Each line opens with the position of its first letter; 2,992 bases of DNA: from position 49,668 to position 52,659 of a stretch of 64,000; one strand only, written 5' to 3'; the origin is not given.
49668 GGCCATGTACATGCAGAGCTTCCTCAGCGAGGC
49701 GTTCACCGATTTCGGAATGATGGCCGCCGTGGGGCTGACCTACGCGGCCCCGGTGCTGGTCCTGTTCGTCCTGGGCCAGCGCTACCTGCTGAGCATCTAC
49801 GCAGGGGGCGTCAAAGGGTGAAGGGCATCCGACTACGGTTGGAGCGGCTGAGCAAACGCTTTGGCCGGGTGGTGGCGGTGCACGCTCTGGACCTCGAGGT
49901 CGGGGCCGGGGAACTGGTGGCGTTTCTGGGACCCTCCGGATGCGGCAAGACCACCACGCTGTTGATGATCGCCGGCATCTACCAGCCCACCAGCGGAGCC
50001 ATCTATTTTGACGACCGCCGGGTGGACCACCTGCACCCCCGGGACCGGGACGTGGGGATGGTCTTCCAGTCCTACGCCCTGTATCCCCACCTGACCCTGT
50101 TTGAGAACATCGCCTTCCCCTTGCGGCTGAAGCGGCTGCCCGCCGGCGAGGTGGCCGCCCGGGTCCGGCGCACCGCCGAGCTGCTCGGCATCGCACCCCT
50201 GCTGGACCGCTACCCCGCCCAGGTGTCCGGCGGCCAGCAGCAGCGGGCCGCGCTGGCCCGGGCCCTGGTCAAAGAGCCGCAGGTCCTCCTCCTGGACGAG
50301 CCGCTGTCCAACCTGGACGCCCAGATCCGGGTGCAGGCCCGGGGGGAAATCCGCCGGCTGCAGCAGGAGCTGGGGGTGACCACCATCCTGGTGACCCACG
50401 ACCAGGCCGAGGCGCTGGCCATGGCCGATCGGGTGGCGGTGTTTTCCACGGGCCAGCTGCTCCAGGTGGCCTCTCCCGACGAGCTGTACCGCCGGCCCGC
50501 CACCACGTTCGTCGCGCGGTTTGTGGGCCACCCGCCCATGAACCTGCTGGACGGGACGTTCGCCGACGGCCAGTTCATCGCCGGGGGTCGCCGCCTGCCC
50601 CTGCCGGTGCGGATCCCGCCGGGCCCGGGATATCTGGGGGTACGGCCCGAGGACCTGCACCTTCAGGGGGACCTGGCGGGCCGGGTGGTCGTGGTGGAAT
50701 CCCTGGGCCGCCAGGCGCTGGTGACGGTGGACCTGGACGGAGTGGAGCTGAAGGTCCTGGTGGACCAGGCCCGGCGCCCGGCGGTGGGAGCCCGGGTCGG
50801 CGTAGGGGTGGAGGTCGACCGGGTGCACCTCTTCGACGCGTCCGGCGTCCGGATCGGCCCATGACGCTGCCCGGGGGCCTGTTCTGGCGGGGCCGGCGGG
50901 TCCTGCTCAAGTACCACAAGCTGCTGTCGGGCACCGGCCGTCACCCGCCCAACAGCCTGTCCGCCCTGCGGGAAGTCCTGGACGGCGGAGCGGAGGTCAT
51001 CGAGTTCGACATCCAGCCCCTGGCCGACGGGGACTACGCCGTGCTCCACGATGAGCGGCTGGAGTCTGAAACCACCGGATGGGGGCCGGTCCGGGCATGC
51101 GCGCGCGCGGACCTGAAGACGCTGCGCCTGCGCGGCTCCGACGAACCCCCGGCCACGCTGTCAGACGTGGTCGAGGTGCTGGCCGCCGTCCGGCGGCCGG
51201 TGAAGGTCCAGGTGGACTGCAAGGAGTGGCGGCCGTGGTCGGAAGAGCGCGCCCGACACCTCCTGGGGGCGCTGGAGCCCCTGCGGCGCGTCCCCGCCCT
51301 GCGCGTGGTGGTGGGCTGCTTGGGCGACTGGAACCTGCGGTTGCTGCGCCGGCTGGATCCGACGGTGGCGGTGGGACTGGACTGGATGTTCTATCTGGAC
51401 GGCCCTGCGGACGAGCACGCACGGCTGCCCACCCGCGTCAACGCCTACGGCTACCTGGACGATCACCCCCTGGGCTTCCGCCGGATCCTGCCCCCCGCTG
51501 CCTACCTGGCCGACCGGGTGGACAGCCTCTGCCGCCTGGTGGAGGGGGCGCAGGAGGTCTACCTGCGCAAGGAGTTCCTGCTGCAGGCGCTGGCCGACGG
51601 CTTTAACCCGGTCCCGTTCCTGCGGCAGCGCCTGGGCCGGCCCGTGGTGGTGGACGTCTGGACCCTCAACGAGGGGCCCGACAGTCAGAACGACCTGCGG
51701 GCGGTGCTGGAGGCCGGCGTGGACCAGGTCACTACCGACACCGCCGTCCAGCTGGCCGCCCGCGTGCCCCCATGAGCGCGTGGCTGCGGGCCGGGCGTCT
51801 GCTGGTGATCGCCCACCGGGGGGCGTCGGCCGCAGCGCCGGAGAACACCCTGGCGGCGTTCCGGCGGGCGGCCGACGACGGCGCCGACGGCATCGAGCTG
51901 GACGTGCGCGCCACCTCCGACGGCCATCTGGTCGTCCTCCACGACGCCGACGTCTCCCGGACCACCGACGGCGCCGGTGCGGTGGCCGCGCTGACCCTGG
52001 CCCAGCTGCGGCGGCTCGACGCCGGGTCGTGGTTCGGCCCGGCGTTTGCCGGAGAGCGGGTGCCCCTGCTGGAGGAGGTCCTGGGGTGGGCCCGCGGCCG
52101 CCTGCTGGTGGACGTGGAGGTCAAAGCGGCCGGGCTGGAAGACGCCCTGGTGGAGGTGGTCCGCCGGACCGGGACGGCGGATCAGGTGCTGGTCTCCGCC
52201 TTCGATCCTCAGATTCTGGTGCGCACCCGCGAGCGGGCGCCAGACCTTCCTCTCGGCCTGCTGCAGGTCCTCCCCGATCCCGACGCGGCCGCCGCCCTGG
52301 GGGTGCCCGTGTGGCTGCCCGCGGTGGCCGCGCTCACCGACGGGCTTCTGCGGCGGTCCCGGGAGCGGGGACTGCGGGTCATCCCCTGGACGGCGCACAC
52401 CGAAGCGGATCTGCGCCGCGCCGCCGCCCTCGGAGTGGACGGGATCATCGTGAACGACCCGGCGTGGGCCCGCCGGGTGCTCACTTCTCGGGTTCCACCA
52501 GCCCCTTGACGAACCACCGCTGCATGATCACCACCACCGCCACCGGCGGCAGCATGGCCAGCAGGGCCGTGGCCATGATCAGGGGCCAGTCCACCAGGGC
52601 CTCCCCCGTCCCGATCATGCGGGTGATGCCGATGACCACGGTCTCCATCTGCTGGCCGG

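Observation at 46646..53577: Complete glycerophosphodiester uptake/hydrolysis operon lying back-to-back with a decayed ugp/glpP locus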

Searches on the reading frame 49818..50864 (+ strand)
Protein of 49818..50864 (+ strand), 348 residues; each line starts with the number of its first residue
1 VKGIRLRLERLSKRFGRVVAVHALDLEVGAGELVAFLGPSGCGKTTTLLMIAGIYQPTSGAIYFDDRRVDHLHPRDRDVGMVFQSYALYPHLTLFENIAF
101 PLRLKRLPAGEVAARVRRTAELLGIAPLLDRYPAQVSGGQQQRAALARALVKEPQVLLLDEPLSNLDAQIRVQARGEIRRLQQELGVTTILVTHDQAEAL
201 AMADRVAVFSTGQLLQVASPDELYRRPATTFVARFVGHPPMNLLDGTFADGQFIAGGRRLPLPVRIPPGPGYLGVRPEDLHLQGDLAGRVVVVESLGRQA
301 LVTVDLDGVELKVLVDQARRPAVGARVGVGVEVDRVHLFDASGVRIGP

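Call 4: search_protein_families(library=pfam, proteins=[window:49833-50864:+], max_evalue=0.01)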
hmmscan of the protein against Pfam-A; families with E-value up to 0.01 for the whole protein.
window:49833-50864:+ (343 aa): 6 families
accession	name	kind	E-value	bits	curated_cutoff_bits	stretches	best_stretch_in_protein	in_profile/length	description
PF00005.33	ABC_tran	-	1.3e-34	120.2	25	1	17-158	2-136/137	ABC transporter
PF08402.16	TOBE_2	-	6.4e-11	42.7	21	1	268-334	1-76/76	TOBE domain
PF17912.7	OB_MalK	-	5.4e-06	27.6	27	1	232-275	1-53/53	MalK OB fold domain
PF17850.7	CysA_C_terminal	-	1.7e-05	25.8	29.7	1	237-277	1-43/43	CysA C-terminal regulatory domain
PF13304.12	AAA_21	-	0.00023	21.7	27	0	127-191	234-300/304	AAA domain, putative AbiEii toxin, Type IV TA system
PF03459.23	TOBE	-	0.00075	20.1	22.3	1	280-333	6-64/64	TOBE domain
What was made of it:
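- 49818..50864 (+): MalK/UgpC-like ABC ATPase with TOBE domain. Pfam ABC_tran + TOBE_2 (call 4).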

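Call 26: search_protein_families(library=ncbifam, proteins=[window:49818-50864:+], max_evalue=0.001)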
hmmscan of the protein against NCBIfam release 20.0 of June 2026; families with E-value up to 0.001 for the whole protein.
window:49818-50864:+ (348 aa): 186 families (the best 25 are shown)
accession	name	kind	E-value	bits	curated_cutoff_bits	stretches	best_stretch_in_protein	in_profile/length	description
NF008653.0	PRK11650.1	subfamily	5.2e-109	364.6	432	1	5-344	3-352/357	sn-glycerol-3-phosphate ABC transporter ATP-binding protein UgpC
NF040933.2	ABC_arch_GlcV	equivalog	2.1e-101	339.3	450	1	6-339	3-357/357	glucose ABC transporter ATP-binding protein GlcV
TIGR03265.1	PhnT2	equivalog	3.8e-100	335.5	457.7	1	5-317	4-323/353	putative 2-aminoethylphosphonate ABC transporter ATP-binding protein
NF008233.0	PRK11000.1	equivalog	2.1e-94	316.4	568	1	7-343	5-357/369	maltose/maltodextrin ABC transporter ATP-binding protein MalK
NF008513.0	PRK11432.1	equivalog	5.5e-89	298.5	496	1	6-316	7-323/351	ferric ABC transporter ATP-binding protein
NF006987.0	PRK09452.1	equivalog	1.8e-86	290.2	482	1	6-247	18-257/378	spermidine/putrescine ABC transporter ATP-binding protein PotA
TIGR01187.1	potA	subfamily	4.9e-85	285.5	355.6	1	37-249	2-212/325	polyamine ABC transporter ATP-binding protein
TIGR00968.1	3a0106s01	subfamily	1.1e-84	283.7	342.75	1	8-238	3-233/237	sulfate ABC transporter ATP-binding protein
NF043075.1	MMSYN1_0197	equivalog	4.5e-82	275.7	550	1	6-337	3-337/341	spermidine/putrescine ABC transporter ATP-binding protein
NF008105.0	PRK10851.1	equivalog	4.4e-81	272.4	502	1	7-283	4-283/362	sulfate/thiosulfate ABC transporter ATP-binding protein CysA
TIGR03258.1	PhnT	equivalog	7.9e-80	268.6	499.15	1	6-339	9-357/359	2-aminoethylphosphonate ABC transport system ATP-binding subunit PhnT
NF040840.2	tungstate_WtpC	equivalog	1.1e-77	261.7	440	1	6-283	2-279/347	tungstate ABC transporter ATP-binding protein WtpC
NF008621.0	PRK11607.1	equivalog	2.8e-68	230.5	613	1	6-249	20-261/377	putrescine ABC transporter ATP-binding subunit PotG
TIGR01186.1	proV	subfamily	5.9e-62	209.9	326.6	1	14-238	2-232/363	betaine/proline/choline family ABC transporter ATP-binding protein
TIGR03415.1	ABC_choXWV_ATP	equivalog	1.8e-51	175.3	483.75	1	10-246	29-276/382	choline ABC transporter ATP-binding protein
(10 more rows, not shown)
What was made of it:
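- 49818..50864 (+): NCBIfam UgpC subfamily 364.6 bits, below the cut-off of 432 (call 26).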

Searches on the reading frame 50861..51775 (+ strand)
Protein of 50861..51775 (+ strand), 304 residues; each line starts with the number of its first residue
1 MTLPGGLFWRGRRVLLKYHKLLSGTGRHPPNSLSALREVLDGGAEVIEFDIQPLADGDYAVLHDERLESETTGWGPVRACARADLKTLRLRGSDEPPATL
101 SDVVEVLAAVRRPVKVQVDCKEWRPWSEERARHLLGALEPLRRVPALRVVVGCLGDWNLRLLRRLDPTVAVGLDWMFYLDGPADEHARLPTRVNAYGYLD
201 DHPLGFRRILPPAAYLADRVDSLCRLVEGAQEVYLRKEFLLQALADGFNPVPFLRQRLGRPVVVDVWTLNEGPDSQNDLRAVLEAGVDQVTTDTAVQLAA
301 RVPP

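Call 4: search_protein_families(library=pfam, proteins=[window:50861-51775:+], max_evalue=0.01)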
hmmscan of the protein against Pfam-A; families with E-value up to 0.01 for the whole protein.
window:50861-51775:+ (304 aa): 2 families
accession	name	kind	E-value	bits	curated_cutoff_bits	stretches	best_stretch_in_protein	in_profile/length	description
PF03009.23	GDPD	-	6.4e-17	62.9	23.6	1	25-294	5-241/244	Glycerophosphoryl diester phosphodiesterase family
PF13653.12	GDPD_2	-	0.0032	18.4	27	0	266-293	4-27/30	Glycerophosphoryl diester phosphodiesterase family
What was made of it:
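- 50861..51775 (+): Divergent GDPD-family protein (GDPD1, 304 aa), a conserved member of the Ino-like module. Pfam GDPD E 6e-17 (call 4).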

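Call 26: search_protein_families(library=ncbifam, proteins=[window:50861-51775:+], max_evalue=0.001)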
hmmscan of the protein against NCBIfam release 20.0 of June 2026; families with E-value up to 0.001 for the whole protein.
window:50861-51775:+ (304 aa): 1 family
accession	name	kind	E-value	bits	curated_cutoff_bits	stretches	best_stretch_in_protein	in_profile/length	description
NF006989.0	PRK09454.1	equivalog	1.9e-10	40.5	264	1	28-89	22-83/251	glycerophosphodiester phosphodiesterase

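Call 38: search_solved_structures(query=window:50861-51775:+, max_evalue=0.01)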
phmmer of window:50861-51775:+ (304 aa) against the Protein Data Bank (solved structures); distinct sequences matched with E-value up to 0.01: 19.
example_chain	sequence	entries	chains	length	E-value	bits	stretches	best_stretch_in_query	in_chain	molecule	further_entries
3i10_A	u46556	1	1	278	2.7e-08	36.3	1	24-97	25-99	Putative Glycerophosphoryl diester phosphodiesterase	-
2pz0_A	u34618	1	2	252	2.9e-08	36.1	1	27-196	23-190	Glycerophosphoryl diester phosphodiesterase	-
1zcc_A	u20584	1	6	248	1.1e-06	30.9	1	24-92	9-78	glycerophosphodiester phosphodiesterase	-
4oec_A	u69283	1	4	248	2.4e-06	29.8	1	9-122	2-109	Glycerophosphoryl diester phosphodiesterase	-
7e0v_A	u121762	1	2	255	1.2e-05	27.5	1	5-109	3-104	Glycerophosphodiester phosphodiesterase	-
9f49_AAA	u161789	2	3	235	3.2e-05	26.2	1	24-138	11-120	GP-PDE domain-containing protein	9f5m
2otd_A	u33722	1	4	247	4e-05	25.8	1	25-80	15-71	Glycerophosphodiester phosphodiesterase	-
5t91_A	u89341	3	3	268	0.00011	24.4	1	14-89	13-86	Glycerophosphoryl diester phosphodiesterase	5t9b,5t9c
7e2a_A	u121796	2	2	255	0.00016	23.9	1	5-109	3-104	Glycerophosphodiester phosphodiesterase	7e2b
9eul_A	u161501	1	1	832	0.00029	23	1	24-138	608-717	GP-PDE domain-containing protein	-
9euf_B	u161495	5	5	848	0.0003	22.9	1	24-138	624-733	GP-PDE domain-containing protein | ORF58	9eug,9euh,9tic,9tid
1v8e_A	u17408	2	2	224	0.00045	22.4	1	29-138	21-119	putative glycerophosphoryl diester phosphodiesterase | Glycerophosphoryl Diester Phosphodiesterase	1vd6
7ym0_A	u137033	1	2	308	0.00051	22.2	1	9-80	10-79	Lysoplasmalogenase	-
7ymq_A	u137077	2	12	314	0.00052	22.2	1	9-80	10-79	Lysoplasmalogenase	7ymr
7ymp_A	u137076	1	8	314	0.00053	22.1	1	9-80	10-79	Lysoplasmalogenase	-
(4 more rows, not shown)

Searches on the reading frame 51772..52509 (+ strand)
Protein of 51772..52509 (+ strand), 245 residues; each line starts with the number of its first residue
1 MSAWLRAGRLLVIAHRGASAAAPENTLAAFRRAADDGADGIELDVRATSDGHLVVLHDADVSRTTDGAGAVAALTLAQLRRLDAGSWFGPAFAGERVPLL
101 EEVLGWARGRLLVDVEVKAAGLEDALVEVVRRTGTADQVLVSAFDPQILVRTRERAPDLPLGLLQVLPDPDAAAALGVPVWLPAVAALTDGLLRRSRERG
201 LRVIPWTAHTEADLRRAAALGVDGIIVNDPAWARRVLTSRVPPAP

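Call 4: search_protein_families(library=pfam, proteins=[window:51772-52509:+], max_evalue=0.01)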
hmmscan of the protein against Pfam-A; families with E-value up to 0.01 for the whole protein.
window:51772-52509:+ (245 aa): 2 families
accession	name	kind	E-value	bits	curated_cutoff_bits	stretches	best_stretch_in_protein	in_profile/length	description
PF03009.23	GDPD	-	6.8e-54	184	23.6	1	15-230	1-242/244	Glycerophosphoryl diester phosphodiesterase family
PF13653.12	GDPD_2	-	0.0096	16.8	27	0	206-231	5-30/30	Glycerophosphoryl diester phosphodiesterase family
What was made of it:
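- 51772..52509 (+): Canonical GDPD (GDPD2, 245 aa), UgpQ-like. Its last 29 nt overlap the 3' end of 'ugpE. Pfam GDPD E 7e-54 (call 4).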

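Call 5: find_encoding_contigs(protein=window:51772-52509:+, flank=10000, max_places=6)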
Protein window:51772-52509:+ (245 aa): 20 contigs read that carry it; 6 places shown.
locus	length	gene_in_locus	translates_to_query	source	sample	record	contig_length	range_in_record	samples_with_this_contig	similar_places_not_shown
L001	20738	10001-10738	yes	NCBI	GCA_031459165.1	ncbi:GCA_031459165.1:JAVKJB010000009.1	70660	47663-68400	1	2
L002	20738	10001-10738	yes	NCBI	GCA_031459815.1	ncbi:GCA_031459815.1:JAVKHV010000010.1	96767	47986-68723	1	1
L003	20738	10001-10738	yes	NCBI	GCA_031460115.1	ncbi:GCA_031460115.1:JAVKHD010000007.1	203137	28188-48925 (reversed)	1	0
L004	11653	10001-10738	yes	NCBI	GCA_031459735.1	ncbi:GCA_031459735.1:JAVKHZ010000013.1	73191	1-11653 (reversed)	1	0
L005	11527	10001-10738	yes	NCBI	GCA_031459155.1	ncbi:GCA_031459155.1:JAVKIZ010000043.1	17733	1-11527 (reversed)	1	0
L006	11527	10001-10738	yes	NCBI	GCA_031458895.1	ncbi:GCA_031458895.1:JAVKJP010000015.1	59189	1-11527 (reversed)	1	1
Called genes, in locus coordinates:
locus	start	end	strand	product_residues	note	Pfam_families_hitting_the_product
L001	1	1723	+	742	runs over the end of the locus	PF00528:BPD_transp_1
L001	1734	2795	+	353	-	PF00005:ABC_tran, PF13304:AAA_21 (weak), PF17850:CysA_C_terminal (weak), PF08402:TOBE_2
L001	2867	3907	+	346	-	PF22649:Cgl0159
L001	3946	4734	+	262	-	PF01261:AP_endonuc_2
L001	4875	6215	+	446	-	PF01547:SBP_bac_1, PF13416:SBP_bac_8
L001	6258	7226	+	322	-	PF00528:BPD_transp_1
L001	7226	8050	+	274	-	PF00528:BPD_transp_1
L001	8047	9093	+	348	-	PF00005:ABC_tran, PF17912:OB_MalK (faint), PF17850:CysA_C_terminal (faint), PF08402:TOBE_2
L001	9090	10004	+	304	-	PF03009:GDPD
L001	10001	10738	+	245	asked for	PF03009:GDPD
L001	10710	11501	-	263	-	PF00528:BPD_transp_1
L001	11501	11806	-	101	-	PF04309:G3P_antiterm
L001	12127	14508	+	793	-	PF13802:Gal_mutarotas_2, PF01055:Glyco_hydro_31_2nd, PF21365:Glyco_hydro_31_3rd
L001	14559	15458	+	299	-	PF02826:2-Hacid_dh_C (weak), PF03446:NAD_binding_2, PF03807:F420_oxidored (faint), PF14833:NAD_binding_11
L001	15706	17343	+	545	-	PF03853:YjeF_N, PF01256:Carb_kinase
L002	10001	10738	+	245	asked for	PF03009:GDPD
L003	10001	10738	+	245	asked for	PF03009:GDPD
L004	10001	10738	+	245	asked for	PF03009:GDPD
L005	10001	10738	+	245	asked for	PF03009:GDPD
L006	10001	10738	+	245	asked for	PF03009:GDPD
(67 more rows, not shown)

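Call 26: search_protein_families(library=ncbifam, proteins=[window:51772-52509:+], max_evalue=0.001)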
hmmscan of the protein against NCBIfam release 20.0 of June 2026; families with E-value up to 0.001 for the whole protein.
window:51772-52509:+ (245 aa): 4 families
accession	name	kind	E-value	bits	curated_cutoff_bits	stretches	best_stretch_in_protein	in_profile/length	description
NF006989.0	PRK09454.1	equivalog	3.7e-42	144.4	264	1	12-228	12-239/251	glycerophosphodiester phosphodiesterase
NF053857.1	LysphglycPlipDStph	equivalog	1.4e-22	80.4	450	1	12-88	48-124/305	lysophosphatidylglycerol phospholipase D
NF008354.0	PRK11143.1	equivalog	1e-11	44.4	254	1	10-68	31-89/359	glycerophosphodiester phosphodiesterase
NF041304.3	AvrBs2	equivalog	4.4e-08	31.5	1000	1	12-80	271-344/716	type III secretion system effector avirulence protein AvrBs2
